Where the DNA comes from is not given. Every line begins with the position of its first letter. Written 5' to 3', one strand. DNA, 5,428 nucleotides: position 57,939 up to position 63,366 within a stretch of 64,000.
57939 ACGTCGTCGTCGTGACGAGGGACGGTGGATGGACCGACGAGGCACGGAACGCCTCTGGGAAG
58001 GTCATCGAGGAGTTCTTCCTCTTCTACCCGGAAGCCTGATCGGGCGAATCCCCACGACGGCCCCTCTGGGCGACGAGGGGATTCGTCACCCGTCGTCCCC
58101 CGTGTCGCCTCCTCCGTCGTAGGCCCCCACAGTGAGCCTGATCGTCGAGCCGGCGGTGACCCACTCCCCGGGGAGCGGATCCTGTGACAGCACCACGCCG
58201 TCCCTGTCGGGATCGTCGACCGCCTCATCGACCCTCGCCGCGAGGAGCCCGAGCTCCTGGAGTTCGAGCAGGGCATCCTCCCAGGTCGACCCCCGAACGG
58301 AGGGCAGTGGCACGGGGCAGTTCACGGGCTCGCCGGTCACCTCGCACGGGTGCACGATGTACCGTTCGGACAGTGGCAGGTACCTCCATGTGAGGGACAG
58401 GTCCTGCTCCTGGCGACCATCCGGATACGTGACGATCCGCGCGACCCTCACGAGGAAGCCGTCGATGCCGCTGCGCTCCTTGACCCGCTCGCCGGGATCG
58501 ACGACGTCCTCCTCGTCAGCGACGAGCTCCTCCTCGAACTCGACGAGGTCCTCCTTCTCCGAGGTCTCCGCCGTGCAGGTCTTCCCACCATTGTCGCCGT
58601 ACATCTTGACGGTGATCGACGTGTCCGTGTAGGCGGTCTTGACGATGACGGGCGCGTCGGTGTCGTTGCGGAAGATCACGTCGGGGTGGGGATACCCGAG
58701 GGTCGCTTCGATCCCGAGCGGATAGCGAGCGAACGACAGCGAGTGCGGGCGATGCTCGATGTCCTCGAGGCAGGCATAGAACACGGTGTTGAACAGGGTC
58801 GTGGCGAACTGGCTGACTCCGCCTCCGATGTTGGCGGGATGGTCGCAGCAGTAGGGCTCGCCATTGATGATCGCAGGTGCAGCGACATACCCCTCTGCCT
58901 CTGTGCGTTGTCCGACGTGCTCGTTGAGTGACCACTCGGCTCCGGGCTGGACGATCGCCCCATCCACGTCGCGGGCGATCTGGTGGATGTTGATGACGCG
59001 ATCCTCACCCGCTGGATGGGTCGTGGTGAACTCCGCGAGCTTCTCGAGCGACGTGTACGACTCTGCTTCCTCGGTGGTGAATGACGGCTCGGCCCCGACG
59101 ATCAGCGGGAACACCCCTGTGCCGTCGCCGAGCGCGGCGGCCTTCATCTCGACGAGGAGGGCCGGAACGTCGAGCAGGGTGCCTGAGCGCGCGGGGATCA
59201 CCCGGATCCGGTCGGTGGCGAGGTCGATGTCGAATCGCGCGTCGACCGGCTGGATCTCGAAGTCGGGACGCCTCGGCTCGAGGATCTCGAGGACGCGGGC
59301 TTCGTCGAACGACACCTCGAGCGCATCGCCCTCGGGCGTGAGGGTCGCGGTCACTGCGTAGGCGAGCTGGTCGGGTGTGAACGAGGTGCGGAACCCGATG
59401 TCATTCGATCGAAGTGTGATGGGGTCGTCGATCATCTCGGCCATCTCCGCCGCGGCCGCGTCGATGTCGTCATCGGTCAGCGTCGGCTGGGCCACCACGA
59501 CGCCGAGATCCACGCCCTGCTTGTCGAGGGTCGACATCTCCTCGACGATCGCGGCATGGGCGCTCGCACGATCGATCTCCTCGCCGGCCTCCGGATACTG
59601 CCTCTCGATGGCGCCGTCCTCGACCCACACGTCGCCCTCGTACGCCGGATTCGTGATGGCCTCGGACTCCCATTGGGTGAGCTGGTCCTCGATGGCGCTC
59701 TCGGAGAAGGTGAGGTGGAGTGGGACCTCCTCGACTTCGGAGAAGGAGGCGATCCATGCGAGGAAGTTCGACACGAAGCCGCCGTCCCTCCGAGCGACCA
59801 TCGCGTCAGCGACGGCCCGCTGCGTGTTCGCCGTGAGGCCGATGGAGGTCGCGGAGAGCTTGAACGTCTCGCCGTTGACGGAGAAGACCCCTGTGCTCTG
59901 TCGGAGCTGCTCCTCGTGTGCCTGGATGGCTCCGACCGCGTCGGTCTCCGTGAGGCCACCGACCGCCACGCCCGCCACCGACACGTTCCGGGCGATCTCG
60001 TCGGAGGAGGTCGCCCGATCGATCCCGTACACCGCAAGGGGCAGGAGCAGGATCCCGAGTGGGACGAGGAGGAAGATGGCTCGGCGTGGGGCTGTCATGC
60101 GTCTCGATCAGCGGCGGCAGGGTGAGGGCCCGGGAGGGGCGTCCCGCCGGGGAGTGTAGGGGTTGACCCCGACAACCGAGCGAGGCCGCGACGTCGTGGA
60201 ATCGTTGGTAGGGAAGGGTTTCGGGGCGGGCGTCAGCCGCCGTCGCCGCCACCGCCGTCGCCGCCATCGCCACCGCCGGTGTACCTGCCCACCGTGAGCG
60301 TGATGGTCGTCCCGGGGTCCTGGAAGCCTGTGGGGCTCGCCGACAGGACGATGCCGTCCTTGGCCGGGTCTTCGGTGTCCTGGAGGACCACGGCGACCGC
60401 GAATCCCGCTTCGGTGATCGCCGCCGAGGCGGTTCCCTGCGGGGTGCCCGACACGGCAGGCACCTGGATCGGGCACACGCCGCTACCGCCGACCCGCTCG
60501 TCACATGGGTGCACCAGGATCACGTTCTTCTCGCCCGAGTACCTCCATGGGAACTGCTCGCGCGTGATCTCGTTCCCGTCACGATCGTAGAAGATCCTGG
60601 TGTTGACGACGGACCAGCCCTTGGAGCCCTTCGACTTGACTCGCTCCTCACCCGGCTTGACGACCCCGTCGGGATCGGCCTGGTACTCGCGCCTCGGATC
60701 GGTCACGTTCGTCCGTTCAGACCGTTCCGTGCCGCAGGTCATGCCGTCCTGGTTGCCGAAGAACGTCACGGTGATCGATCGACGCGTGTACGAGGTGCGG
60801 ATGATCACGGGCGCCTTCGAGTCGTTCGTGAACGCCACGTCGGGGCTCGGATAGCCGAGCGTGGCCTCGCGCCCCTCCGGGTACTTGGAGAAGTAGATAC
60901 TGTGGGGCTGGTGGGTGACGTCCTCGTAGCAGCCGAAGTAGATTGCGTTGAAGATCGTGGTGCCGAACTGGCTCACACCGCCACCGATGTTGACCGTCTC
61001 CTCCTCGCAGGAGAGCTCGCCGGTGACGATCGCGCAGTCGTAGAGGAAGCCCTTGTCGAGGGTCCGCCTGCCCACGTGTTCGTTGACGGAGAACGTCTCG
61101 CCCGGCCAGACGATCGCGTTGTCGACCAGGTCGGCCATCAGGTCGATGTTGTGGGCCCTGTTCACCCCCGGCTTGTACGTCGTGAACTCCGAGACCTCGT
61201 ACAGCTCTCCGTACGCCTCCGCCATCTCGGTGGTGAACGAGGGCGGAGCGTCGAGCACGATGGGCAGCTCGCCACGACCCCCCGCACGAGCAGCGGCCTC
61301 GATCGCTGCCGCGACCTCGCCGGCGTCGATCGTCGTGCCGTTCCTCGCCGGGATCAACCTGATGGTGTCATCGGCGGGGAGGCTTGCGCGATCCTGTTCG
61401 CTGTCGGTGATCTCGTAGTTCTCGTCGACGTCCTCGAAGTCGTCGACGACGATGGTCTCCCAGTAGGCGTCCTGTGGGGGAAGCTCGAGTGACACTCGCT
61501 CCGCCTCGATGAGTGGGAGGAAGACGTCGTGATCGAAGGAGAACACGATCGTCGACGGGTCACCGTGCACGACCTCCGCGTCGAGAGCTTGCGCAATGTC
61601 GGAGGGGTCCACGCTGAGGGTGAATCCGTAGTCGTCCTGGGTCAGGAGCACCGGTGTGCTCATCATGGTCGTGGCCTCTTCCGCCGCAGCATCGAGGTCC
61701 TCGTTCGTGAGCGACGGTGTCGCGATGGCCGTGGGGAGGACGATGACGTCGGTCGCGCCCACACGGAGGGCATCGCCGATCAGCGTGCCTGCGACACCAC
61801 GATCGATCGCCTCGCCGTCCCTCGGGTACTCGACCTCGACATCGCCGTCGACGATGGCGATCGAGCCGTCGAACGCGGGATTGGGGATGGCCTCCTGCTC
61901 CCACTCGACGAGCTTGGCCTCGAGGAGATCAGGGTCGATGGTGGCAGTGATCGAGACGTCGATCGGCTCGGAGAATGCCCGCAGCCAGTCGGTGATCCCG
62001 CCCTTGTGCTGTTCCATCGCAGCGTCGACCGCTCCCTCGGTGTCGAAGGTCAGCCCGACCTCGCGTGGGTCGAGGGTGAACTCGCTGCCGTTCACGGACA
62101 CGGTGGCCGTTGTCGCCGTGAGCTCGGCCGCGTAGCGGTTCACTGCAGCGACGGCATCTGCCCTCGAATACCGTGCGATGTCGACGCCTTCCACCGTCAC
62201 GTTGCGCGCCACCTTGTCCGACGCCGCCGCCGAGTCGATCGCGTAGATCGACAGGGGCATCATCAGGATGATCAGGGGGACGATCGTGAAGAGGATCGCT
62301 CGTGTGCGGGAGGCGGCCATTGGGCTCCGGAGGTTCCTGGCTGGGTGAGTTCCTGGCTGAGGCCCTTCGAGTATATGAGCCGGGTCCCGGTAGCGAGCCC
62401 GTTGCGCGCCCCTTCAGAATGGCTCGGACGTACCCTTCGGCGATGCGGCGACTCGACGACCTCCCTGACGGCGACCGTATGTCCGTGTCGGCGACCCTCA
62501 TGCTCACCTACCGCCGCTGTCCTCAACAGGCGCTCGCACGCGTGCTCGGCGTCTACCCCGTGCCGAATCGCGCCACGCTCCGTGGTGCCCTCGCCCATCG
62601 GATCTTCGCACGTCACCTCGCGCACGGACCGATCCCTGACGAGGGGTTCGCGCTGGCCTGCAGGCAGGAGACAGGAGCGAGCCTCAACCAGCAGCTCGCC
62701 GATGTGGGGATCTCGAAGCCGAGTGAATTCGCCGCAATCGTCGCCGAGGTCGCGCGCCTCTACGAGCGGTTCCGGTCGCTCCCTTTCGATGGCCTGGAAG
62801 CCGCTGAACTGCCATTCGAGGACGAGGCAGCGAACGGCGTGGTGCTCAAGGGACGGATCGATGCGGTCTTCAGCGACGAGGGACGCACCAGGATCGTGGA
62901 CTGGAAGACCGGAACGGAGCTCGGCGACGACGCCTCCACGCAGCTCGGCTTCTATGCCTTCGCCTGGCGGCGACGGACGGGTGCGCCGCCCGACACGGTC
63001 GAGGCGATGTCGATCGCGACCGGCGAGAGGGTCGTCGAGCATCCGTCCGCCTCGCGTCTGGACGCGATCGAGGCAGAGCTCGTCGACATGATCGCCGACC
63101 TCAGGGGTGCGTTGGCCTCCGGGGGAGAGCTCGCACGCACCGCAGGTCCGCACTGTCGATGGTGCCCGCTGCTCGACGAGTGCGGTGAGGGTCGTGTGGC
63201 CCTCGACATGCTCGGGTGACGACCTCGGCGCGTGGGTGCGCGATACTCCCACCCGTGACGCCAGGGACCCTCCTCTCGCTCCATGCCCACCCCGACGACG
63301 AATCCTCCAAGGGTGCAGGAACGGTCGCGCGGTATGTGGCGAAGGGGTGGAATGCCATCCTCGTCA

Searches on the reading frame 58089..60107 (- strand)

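Call 17: search_protein_families(library=pfam, proteins=[window:58089-60107:-], max_evalue=0.0001)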
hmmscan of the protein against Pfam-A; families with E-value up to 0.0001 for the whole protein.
window:58089-60107:- (673 aa): 3 families
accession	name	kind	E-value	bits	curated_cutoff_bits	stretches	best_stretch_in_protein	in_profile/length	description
PF04294.18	VanW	-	4.9e-37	126.8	27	1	370-503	2-130/130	VanW like protein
PF03793.24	PASTA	-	5.8e-16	58.6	23.2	1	600-661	2-63/64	PASTA domain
PF12229.13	PG_binding_4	-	1.1e-14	55.1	22.1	1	255-328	47-111/117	Putative peptidoglycan binding domain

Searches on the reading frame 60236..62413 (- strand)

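Call 17: search_protein_families(library=pfam, proteins=[window:60236-62413:-], max_evalue=0.0001)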
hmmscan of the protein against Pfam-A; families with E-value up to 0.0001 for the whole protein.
window:60236-62413:- (726 aa): 3 families
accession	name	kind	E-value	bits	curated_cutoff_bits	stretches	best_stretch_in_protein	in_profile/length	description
PF04294.18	VanW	-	1.3e-33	115.7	27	1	418-551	1-129/130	VanW like protein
PF12229.13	PG_binding_4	-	3.3e-06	27.7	22.1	0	113-208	2-100/117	Putative peptidoglycan binding domain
PF03793.24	PASTA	-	4.2e-06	27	23.2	1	649-709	1-63/64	PASTA domain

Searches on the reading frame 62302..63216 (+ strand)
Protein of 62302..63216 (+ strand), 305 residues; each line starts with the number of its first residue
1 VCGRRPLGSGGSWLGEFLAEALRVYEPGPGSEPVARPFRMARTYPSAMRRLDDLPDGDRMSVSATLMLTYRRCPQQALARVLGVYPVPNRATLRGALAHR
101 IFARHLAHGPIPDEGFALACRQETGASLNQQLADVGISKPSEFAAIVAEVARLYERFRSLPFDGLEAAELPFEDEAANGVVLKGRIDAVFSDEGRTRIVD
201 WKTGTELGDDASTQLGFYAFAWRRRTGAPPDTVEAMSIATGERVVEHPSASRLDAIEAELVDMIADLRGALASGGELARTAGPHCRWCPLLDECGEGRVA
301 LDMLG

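Call 51: search_protein_families(library=pfam, proteins=[window:62302-63216:+], max_evalue=0.001)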
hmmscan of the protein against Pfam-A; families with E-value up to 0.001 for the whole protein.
window:62302-63216:+ (305 aa): 1 family
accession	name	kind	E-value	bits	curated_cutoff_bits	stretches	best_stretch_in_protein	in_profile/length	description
PF12705.13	PDDEXK_1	-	5.2e-21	76.1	22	1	62-294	2-246/247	PD-(D/E)XK nuclease superfamily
